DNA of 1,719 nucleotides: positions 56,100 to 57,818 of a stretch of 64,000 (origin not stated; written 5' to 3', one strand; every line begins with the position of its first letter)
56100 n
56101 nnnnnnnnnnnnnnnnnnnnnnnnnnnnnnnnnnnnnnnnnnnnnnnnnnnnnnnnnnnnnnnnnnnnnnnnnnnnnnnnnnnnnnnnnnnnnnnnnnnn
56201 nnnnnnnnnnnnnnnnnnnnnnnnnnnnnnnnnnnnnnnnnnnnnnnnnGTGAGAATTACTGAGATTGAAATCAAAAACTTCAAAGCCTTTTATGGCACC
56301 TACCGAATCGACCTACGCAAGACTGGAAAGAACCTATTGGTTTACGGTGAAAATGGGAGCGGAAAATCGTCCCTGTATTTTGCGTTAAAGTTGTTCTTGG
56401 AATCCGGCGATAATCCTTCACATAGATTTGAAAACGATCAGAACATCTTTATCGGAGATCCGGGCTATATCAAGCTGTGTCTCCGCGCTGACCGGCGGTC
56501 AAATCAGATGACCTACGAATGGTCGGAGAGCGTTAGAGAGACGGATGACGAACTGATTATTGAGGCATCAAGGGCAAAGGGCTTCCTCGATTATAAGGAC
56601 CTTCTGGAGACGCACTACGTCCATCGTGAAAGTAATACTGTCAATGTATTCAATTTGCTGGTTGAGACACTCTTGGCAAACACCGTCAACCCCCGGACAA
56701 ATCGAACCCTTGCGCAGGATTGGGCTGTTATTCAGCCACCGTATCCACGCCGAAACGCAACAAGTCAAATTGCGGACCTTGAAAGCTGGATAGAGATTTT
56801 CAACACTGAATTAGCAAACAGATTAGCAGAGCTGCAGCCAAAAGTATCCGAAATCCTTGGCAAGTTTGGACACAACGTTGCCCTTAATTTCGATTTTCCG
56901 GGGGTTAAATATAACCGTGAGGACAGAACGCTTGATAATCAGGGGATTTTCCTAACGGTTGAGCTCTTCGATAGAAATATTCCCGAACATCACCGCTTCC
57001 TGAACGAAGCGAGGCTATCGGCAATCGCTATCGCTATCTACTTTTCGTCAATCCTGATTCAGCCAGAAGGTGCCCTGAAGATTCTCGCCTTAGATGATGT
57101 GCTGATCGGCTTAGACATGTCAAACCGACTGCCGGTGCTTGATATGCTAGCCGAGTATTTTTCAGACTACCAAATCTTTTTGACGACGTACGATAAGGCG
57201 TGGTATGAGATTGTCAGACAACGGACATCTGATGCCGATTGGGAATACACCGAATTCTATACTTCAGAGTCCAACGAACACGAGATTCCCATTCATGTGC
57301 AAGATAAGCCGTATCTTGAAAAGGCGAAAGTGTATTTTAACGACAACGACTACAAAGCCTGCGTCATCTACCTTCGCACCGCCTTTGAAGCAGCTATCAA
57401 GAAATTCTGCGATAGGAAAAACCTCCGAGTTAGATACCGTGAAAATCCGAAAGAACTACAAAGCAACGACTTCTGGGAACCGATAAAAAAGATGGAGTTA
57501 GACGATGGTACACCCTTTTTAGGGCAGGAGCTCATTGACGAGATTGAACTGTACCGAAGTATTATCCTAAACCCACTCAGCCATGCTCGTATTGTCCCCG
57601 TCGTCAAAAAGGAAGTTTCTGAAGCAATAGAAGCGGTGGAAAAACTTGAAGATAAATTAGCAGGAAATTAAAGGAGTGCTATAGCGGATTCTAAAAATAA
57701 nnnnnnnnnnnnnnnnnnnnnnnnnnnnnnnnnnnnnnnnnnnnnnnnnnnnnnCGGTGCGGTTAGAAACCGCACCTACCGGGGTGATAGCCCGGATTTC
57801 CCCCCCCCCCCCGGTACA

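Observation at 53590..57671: TIR-TPR protein carrying a Type IIG-style DNA target-recognition domain, coupled to an ABC/SMC-like ATPase: candidate novel sequence- or methylation-sensing defense module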

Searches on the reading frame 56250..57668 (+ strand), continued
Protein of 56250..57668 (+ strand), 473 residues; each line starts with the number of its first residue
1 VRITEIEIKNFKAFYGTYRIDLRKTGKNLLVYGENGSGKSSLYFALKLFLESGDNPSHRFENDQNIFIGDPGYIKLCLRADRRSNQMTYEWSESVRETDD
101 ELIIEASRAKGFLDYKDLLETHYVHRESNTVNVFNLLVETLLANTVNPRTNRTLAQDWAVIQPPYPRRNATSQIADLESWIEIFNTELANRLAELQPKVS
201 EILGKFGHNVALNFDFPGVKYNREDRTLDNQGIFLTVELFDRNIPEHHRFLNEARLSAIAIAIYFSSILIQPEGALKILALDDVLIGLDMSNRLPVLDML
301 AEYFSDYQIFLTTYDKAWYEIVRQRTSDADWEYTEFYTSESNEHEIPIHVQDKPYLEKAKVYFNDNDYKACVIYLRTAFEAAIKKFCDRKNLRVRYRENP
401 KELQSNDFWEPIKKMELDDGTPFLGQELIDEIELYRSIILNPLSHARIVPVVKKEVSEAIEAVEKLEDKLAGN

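Call 91: search_protein_families(library=pfam, proteins=[L087:10985-11998:+, L087:11998-13428:+, L087:9814-10626:+, L087:13582-16275:-, L087:17828-19273:+, L087:19559-20635:+, L088:6742-7596:+, L088:7596-9335:+, L088:9338-10369:+], max_evalue=0.01)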
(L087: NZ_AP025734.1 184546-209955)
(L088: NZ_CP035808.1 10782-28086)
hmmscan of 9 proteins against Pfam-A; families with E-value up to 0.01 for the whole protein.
L087:10985-11998:+ (338 aa): 2 families
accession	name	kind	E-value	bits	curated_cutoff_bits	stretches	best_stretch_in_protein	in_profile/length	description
PF12950.13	TaqI_C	-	5.6e-10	39.9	26.5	1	77-209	22-118/118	TaqI-like C-terminal specificity domain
PF20466.3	MmeI_TRD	-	3.1e-05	23.9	27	1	22-204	20-198/207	MmeI, target recognition domain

L087:11998-13428:+ (477 aa): 12 families
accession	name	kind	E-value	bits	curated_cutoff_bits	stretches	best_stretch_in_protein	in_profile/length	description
PF13175.12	AAA_15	-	1e-15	58.7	32.1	1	1-198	1-187/374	AAA ATPase domain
PF02463.25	SMC_N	-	6.2e-15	55.7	40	1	3-323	2-204/220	RecF/RecN/SMC N terminal domain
PF13476.12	AAA_23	-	9.3e-12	46.4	27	1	5-194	1-177/201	AAA domain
PF13555.12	AAA_29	-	1.9e-08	34.4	27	1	4-49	2-45/61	P-loop containing region of AAA domain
PF13304.12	AAA_21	-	1.6e-07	32.1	27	1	31-85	4-57/304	AAA domain, putative AbiEii toxin, Type IV TA system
PF13514.12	AAA_27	-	2.1e-05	24.6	22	1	1-47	1-47/206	AAA domain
PF00005.33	ABC_tran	-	7.5e-05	23.8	25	1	24-52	9-37/137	ABC transporter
PF01935.23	DUF87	-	0.00013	22.6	23.2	1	28-218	25-203/220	Helicase HerA, central domain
PF11398.14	DUF2813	-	0.0004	20.3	21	1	1-70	1-65/372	Protein of unknown function (DUF2813)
PF05673.19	DUF815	-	0.0017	18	23.8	1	23-47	50-74/249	Protein of unknown function (DUF815)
PF13166.12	AAA_13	-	0.002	17.3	36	0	27-49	17-39/713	AAA domain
PF13191.12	AAA_16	-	0.003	18.5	32.6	1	26-53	24-51/167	AAA ATPase domain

L087:9814-10626:+ (271 aa): 0 families

L087:13582-16275:- (898 aa): 10 families
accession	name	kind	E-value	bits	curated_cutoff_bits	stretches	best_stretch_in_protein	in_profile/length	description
PF02518.31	HATPase_c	-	2.1e-29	102.7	26.4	1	637-748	1-109/111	Histidine kinase-, DNA gyrase B-, and HSP90-like ATPase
PF00072.30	Response_reg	-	7.5e-23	81.3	30.2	1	779-892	1-110/111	Response regulator receiver domain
PF08448.16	PAS_4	-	9.6e-21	74.5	23.1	2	142-245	3-110/110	PAS fold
PF00512.31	HisKA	-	4.4e-14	52.7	26.9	1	525-591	2-66/66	His Kinase A (phospho-acceptor) domain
PF13426.13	PAS_9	-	2.5e-12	47.4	27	1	273-386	2-103/103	PAS domain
PF13493.11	DUF4118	-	1.5e-10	41.2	28.4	1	13-108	3-104/107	Domain of unknown function (DUF4118)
PF00989.32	PAS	-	4.8e-09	36.7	22.6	1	135-219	2-90/113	PAS fold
PF13188.13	PAS_8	-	2.6e-06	27.6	21.8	0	264-304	3-41/65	PAS domain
PF08447.18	PAS_3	-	0.0014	19.3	25.6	0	165-208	9-55/89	PAS fold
PF13596.12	PAS_10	-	0.0044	18.1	22.1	0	347-385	69-106/106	PAS domain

L087:17828-19273:+ (482 aa): 15 families
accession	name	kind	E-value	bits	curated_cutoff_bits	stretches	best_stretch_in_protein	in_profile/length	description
PF13604.12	AAA_30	-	2.5e-20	73.5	27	1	43-223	2-158/191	AAA domain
PF13245.12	AAA_19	-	2.3e-16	60.6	25.1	1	59-199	6-132/134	AAA domain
PF05970.20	PIF1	-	9e-09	35.7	25.9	1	42-204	1-160/223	PIF1-like helicase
PF13086.12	AAA_11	-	6.1e-08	33.2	27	1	43-108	2-68/257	AAA domain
PF13401.12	AAA_22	-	2.2e-06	28.4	27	1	66-197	7-127/130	AAA domain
PF25199.1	nSTAND_NTPase5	-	3.1e-06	27.5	34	1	62-98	39-76/145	Novel STAND NTPase 5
PF05127.21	NAT10_TcmA_helicase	-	0.0002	21.8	22.7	1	72-168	5-105/176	RNA cytidine acetyltransferase NAT10/TcmA, helicase domain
PF13479.12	AAA_24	-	0.0009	19.6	27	0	67-178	5-90/195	AAA domain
PF04851.21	ResIII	-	0.0014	19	22.5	0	41-103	2-64/164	Type III restriction enzyme, res subunit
PF01443.25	Viral_helicase1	-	0.0028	17.9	21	0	153-206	60-107/228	Viral superfamily 1 RNA helicase core domain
PF13538.12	UvrD_C_2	-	0.0038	17.5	27.4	0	418-431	2-15/52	UvrD-like helicase C-terminal domain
PF00448.28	SRP54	-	0.0053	16.9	22.7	1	66-124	3-61/196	SRP54-type protein, GTPase domain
PF13191.12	AAA_16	-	0.0065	17.4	32.6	0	65-98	25-57/167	AAA ATPase domain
PF13481.12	AAA_25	-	0.0093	16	27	0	63-105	32-75/195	AAA domain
PF13555.12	AAA_29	-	0.0098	16.1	27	0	66-92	24-50/61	P-loop containing region of AAA domain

L087:19559-20635:+ (359 aa): 0 families

L088:6742-7596:+ (285 aa): 0 families

L088:7596-9335:+ (580 aa): 6 families
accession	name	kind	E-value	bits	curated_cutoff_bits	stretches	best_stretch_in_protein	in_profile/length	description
PF13166.12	AAA_13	-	1.6e-10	40.8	36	2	142-191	2-49/713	AAA domain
PF02463.25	SMC_N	-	1.9e-09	37.7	40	1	137-181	2-47/220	RecF/RecN/SMC N terminal domain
PF13555.12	AAA_29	-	8.2e-06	25.9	27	1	144-180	9-44/61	P-loop containing region of AAA domain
PF13304.12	AAA_21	-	8.2e-05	23.2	27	1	162-196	3-48/304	AAA domain, putative AbiEii toxin, Type IV TA system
PF13476.12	AAA_23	-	0.00018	22.6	27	1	145-258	7-85/201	AAA domain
PF13175.12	AAA_15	-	0.0049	17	32.1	0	137-342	3-120/374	AAA ATPase domain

L088:9338-10369:+ (344 aa): 1 family
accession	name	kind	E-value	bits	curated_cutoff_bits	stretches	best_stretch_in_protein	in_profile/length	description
PF08800.15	BT4734-like_N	-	1.7e-25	90.2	22.4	1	60-183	2-132/134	BT4734-like, N-terminal domain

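Call 93: find_homologous_proteins(query=L087:10985-11998:+, max_evalue=1e-10)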
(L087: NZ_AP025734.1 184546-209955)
Query L087:10985-11998:+ (338 aa): 297 proteins with E <= 1e-10 among 1289 candidates; the best 120 are listed.
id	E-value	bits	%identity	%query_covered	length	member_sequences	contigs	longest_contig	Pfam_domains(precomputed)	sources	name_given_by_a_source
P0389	4.0e-194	662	89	100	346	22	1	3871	PF12950.14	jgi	-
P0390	1.7e-172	591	78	100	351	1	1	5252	PF12950.14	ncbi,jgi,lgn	jgi:hypothetical protein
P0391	3.4e-168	577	77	100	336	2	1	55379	PF12950.14,PF20466.4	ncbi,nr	ncbi:MAG: hypothetical protein KME29_09640 [Calothrix sp. FI2-JRJ7]|nr:hypothetical protein [Calothr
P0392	8.1e-167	572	77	97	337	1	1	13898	PF12950.14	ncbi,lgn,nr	ncbi:hypothetical protein B7486_47305 [cyanobacterium TDX16]|nr:hypothetical protein B7486_47305 [cy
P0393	7.9e-164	563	75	100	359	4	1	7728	PF12950.14,PF20466.4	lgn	-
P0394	5.5e-160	550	72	100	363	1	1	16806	PF12950.14,PF20466.4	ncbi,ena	-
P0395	8.5e-150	517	85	81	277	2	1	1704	PF12950.14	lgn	-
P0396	3.4e-146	505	72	90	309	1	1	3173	PF12950.14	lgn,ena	-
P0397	8.0e-144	497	69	97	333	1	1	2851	PF12950.14,PF20466.4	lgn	-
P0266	2.2e-123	430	61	95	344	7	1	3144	PF12950.14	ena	-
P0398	4.0e-102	360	54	96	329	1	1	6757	PF12950.14,PF20466.4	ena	-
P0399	3.9e-97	343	68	67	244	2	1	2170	PF12950.14,PF20466.4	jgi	jgi:TaqI-like C-terminal specificity domain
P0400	8.0e-92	326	50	96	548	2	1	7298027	PF07669.18,PF12950.14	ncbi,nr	ncbi:Eco57I restriction-modification methylase domain-containing protein [Kovacikia minuta CCNUW1]|n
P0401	7.6e-89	316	48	96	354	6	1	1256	PF12950.14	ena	-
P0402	1.3e-86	309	47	96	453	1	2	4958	PF07669.18,PF12950.14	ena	-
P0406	6.4e-81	290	44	96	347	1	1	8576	PF12950.14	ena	-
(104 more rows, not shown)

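Call 94: find_encoding_contigs(protein=P0391, flank=8000, max_places=2)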
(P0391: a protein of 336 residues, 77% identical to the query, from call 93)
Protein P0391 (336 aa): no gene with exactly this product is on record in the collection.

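Call 95: find_encoding_contigs(protein=P0394, flank=8000, max_places=2)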
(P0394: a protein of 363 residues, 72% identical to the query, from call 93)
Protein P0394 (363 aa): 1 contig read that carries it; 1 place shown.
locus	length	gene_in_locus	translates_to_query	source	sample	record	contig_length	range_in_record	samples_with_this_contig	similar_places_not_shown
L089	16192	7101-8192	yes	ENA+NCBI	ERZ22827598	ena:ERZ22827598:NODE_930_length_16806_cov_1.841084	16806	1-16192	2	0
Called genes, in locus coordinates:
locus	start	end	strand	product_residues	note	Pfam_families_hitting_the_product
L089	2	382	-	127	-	?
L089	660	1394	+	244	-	PF00111:Fer2, PF01799:Fer2_2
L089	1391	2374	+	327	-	PF00941:FAD_binding_5, PF03450:CO_deh_flav_C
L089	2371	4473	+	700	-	PF01315:Ald_Xan_dh_C, PF02738:MoCoBD_1, PF20256:MoCoBD_2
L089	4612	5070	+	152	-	PF13650:Asp_protease_2 (weak), PF13975:gag-asp_proteas (weak)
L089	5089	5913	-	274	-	PF02492:cobW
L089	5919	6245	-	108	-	PF01155:HypA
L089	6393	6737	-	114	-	PF10094:DUF2332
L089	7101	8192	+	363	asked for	PF20466:MmeI_TRD (weak), PF12950:TaqI_C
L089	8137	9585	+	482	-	PF02463:SMC_N, PF13175:AAA_15, PF13476:AAA_23, PF13514:AAA_27 (faint), PF13555:AAA_29, PF01935:DUF87 (weak), PF13304:AAA_21 (faint)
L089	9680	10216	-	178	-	PF13302:Acetyltransf_3, PF00583:Acetyltransf_1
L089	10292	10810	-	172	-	PF01381:HTH_3 (faint)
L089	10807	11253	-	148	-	PF22014:DUF6932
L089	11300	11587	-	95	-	-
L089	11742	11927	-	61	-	-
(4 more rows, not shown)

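Call 96: find_encoding_contigs(protein=P0392, flank=8000, max_places=2)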
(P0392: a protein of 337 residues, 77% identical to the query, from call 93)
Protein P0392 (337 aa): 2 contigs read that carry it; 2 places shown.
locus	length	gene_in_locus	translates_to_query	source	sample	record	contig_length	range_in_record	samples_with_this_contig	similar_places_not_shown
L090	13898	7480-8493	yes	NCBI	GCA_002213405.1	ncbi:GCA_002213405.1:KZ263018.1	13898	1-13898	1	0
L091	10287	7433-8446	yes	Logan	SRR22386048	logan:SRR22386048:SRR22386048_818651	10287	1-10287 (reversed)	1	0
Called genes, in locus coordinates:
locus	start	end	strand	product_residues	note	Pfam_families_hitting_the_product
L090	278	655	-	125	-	PF12844:HTH_19, PF13560:HTH_31, PF01381:HTH_3, PF13413:HTH_25 (weak)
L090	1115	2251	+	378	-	-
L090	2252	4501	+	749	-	PF14457:Prok-E2_A, PF00899:ThiF, PF14464:Prok-JAB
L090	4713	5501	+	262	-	-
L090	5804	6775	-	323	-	PF02265:S1-P1_nuclease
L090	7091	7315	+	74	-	-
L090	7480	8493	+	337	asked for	PF12950:TaqI_C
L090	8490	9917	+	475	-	PF02463:SMC_N, PF13175:AAA_15, PF13476:AAA_23, PF13514:AAA_27 (faint), PF13555:AAA_29 (weak), PF13304:AAA_21 (weak)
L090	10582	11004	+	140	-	PF00589:Phage_integrase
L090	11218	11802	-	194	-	-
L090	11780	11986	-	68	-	-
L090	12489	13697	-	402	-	PF01936:NYN, PF12872:OST-HTH (weak)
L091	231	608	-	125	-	PF12844:HTH_19, PF13560:HTH_31, PF01381:HTH_3, PF13413:HTH_25 (weak)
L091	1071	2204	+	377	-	-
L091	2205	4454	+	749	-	PF14457:Prok-E2_A, PF00899:ThiF, PF14464:Prok-JAB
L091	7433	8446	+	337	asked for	PF12950:TaqI_C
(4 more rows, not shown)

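Call 97: find_encoding_contigs(protein=P0406, flank=8000, max_places=2)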
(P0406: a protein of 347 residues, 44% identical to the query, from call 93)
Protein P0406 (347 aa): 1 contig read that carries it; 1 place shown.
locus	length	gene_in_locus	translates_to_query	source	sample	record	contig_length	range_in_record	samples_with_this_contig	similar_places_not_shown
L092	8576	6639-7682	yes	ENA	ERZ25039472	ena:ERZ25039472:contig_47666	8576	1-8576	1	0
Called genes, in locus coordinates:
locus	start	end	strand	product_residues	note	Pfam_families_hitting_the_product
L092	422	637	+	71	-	-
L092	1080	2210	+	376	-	PF04851:ResIII (weak), PF00176:SNF2-rel_dom, PF00270:DEAD (faint)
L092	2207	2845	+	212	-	-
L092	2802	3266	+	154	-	PF00271:Helicase_C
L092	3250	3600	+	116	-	-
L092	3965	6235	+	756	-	PF02384:N6_Mtase (faint)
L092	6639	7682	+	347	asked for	PF12950:TaqI_C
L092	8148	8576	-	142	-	?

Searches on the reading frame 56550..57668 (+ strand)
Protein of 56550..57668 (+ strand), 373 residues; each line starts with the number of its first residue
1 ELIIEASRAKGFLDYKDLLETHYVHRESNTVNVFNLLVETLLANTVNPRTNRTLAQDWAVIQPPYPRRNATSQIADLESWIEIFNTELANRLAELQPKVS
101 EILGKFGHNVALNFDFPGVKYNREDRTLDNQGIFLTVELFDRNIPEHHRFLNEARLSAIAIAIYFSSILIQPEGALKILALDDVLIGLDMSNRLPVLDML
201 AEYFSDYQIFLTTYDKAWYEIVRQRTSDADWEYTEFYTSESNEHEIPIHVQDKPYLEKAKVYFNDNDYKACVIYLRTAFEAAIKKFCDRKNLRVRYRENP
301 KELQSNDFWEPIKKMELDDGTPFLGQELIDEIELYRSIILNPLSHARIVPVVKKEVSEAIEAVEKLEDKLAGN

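Call 53: search_protein_families(library=padloc, proteins=[window:56550-57668:+], max_evalue=0.1)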
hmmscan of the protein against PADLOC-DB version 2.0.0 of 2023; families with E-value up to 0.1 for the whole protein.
window:56550-57668:+ (373 aa): 2 families
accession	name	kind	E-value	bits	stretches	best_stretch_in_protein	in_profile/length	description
PDLC03859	LmuB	-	4.2e-05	20.9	1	71-225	448-585/611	-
PDLC04135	mad3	-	0.0071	13.9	1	157-216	270-324/374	mads_3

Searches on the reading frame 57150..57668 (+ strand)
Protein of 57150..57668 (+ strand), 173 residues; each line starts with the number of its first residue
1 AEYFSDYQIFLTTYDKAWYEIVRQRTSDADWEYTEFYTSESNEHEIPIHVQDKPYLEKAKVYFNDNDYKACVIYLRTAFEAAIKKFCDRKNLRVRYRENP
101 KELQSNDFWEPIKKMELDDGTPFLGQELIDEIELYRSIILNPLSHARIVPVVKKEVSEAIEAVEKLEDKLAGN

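Call 29: search_protein_families(library=pfam, proteins=[window:57150-57668:+], max_evalue=0.1)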
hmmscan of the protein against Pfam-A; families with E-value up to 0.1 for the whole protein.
window:57150-57668:+ (173 aa): 1 family
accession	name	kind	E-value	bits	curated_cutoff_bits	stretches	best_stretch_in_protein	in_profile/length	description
PF13643.11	DUF4145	-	0.018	15.5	23.1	1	58-90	2-34/88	Domain of unknown function (DUF4145)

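Call 52: search_protein_families(library=ncbifam, proteins=[window:57240-57668:+], max_evalue=0.01)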
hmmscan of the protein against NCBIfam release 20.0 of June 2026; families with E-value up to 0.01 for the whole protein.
window:57240-57668:+ (143 aa): 0 families

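Call 53: search_protein_families(library=padloc, proteins=[window:57240-57668:+], max_evalue=0.1)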
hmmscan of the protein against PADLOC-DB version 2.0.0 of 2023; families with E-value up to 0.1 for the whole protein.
window:57240-57668:+ (143 aa): 0 families
